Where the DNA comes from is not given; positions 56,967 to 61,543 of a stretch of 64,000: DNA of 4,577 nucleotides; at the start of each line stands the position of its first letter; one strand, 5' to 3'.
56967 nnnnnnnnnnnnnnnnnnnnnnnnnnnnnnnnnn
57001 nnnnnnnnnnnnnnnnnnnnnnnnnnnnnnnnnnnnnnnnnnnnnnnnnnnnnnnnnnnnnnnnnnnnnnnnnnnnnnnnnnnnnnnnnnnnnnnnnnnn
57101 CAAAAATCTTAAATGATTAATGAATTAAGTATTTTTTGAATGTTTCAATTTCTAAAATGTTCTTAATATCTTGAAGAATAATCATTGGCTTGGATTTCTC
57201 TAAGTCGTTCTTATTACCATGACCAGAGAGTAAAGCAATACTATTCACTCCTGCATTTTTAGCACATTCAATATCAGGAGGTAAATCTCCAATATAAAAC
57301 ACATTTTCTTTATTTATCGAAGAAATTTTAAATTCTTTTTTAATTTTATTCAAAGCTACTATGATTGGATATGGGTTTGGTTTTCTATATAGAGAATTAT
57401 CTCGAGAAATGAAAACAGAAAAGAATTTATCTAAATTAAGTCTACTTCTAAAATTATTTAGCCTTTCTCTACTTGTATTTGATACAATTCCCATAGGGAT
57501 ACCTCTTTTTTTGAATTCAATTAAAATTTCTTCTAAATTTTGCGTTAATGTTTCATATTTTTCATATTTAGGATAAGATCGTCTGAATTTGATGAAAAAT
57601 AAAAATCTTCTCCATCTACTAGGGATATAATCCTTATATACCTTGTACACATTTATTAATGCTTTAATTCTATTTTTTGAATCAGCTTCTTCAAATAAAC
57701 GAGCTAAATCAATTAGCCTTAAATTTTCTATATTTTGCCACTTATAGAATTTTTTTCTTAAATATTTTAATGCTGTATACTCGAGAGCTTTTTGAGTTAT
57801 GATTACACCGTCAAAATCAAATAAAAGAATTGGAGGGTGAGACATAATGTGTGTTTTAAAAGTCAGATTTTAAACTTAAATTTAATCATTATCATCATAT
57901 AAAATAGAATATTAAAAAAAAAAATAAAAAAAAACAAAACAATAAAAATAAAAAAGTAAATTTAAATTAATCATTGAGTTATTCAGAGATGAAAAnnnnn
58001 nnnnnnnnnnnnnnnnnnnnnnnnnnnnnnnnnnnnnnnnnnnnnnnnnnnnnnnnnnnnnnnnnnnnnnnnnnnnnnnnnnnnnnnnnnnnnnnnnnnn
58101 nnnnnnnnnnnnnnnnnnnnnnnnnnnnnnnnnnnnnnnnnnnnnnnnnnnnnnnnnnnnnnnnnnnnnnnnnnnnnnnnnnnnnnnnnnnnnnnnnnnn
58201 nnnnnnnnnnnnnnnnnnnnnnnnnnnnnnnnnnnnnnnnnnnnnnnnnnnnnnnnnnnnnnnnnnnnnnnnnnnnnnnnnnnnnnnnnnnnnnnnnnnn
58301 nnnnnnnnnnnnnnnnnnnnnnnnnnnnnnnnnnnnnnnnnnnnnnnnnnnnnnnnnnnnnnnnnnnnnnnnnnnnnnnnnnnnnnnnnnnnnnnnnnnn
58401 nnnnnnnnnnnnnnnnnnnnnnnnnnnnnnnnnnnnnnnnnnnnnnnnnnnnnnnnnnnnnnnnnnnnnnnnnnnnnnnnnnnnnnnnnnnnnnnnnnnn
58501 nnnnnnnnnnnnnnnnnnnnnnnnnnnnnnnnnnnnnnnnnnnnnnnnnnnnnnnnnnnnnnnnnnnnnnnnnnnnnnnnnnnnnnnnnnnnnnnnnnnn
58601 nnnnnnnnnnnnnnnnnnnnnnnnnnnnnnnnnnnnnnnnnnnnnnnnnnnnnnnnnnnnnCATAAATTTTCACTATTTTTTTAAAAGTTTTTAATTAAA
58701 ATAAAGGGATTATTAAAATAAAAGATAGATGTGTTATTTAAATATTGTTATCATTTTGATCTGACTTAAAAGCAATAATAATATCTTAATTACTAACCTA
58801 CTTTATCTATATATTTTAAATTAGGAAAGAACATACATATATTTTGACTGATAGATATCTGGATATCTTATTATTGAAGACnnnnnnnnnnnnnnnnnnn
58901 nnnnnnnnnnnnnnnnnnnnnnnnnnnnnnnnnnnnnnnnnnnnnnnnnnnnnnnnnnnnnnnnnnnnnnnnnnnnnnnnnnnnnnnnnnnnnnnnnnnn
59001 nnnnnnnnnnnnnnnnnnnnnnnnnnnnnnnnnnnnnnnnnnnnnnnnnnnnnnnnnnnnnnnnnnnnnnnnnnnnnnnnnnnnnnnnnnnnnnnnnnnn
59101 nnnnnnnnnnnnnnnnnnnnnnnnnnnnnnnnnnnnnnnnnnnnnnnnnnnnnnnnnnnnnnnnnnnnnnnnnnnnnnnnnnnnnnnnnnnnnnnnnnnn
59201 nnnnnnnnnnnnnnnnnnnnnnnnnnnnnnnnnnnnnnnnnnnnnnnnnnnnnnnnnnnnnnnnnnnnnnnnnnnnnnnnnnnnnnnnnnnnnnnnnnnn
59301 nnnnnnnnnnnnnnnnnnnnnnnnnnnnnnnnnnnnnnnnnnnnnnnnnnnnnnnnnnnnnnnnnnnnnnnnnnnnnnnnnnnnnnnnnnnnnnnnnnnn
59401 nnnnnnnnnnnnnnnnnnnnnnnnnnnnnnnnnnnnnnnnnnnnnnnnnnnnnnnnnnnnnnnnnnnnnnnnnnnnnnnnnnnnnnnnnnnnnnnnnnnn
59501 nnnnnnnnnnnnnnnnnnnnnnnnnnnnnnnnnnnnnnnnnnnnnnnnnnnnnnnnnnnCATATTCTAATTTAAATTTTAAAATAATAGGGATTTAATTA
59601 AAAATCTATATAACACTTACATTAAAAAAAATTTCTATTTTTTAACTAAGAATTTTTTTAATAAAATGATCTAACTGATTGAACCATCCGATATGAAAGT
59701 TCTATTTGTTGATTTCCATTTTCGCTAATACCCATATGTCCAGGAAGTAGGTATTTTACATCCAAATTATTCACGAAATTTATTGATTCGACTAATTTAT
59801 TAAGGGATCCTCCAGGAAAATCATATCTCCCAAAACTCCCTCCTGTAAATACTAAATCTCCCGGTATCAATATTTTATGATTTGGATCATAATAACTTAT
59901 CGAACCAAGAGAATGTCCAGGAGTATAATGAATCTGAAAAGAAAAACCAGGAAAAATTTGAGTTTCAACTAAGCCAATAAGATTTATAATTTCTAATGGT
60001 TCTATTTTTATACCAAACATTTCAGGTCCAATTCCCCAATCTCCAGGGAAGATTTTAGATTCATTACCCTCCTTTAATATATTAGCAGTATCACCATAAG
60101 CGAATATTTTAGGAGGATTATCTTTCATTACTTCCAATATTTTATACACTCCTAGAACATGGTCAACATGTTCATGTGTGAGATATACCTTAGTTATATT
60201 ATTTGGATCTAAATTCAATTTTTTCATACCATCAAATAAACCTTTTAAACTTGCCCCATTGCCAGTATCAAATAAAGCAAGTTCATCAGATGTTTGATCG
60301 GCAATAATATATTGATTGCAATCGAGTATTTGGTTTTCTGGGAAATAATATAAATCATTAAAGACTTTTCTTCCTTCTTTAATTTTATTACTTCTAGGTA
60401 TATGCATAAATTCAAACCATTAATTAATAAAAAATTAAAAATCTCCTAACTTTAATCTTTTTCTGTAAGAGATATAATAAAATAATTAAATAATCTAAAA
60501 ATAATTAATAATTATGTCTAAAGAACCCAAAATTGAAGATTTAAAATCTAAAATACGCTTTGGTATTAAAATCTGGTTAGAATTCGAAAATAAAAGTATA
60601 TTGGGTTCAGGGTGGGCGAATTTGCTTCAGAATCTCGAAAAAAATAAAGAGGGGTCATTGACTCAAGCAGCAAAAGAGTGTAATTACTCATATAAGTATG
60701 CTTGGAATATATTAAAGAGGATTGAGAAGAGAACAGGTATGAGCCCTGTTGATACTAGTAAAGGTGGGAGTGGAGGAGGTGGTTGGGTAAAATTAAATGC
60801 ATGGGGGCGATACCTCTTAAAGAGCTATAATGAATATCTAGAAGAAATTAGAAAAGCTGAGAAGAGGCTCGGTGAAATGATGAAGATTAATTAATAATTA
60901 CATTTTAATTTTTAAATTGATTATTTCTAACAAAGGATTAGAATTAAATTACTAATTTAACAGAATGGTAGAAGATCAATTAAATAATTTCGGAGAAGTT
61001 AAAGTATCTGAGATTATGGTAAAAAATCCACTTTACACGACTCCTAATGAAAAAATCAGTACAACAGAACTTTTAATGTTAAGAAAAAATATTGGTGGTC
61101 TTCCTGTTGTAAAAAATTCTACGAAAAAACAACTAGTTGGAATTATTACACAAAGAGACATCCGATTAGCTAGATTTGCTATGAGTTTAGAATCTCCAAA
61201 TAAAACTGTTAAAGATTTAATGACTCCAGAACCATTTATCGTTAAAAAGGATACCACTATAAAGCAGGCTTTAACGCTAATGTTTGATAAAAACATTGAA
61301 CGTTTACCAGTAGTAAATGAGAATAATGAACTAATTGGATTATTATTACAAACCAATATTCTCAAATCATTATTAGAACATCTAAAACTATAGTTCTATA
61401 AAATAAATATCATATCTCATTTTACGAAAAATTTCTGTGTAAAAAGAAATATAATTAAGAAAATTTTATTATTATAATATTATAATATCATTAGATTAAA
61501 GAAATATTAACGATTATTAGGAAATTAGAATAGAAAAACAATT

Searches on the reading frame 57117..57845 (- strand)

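Call 61: search_protein_families(library=pfam, proteins=[window:57117-57845:-], max_evalue=0.001)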
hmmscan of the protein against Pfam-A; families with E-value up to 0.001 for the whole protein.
window:57117-57845:- (242 aa): 5 families
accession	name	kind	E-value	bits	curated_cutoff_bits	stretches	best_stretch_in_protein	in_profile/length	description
PF13419.12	HAD_2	-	5.5e-28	98.7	23.8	1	7-204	1-177/178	Haloacid dehalogenase-like hydrolase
PF00702.32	Hydrolase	-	1.1e-16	62.2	26.4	1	7-199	4-191/191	haloacid dehalogenase-like hydrolase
PF13242.12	Hydrolase_like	-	1.1e-09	38.5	22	1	153-228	2-73/75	HAD-hyrolase-like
PF12710.13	HAD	-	1.1e-07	32.9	27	1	8-196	2-189/189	haloacid dehalogenase-like hydrolase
PF08645.17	PNK3P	-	1.4e-06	28.6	22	1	122-187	65-125/161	Polynucleotide kinase 3 phosphatase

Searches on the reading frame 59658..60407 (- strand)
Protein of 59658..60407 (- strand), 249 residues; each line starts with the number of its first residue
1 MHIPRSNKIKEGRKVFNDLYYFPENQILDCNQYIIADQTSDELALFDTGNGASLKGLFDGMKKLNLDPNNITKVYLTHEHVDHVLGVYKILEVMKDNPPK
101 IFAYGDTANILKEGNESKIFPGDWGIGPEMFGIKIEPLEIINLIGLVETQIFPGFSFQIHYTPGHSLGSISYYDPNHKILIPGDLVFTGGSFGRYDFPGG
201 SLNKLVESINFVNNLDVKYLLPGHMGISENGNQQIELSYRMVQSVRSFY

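Call 91: search_protein_families(library=pfam, proteins=[window:59658-60407:-], max_evalue=0.0001)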
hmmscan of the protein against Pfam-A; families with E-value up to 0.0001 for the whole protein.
window:59658-60407:- (249 aa): 2 families
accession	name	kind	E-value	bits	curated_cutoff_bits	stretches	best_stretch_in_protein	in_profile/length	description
PF00753.33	Lactamase_B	-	2.4e-25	90.1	22.7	1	29-224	5-196/196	Metallo-beta-lactamase superfamily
PF19583.5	ODP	-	8.9e-09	35.9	27.2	0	28-103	1-71/194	ODP family beta lactamase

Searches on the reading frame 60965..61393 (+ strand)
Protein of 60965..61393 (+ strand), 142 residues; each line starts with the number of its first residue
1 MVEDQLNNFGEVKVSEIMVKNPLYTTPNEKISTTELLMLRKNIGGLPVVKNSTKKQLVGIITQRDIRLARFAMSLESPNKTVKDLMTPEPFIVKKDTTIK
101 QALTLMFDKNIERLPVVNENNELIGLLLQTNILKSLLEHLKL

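Call 91: search_protein_families(library=pfam, proteins=[window:60965-61393:+], max_evalue=0.0001)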
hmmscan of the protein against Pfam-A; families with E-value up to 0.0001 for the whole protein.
window:60965-61393:+ (142 aa): 1 family
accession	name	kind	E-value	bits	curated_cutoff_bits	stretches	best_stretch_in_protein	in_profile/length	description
PF00571.33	CBS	-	1.1e-29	103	24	2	82-137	1-56/57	CBS domain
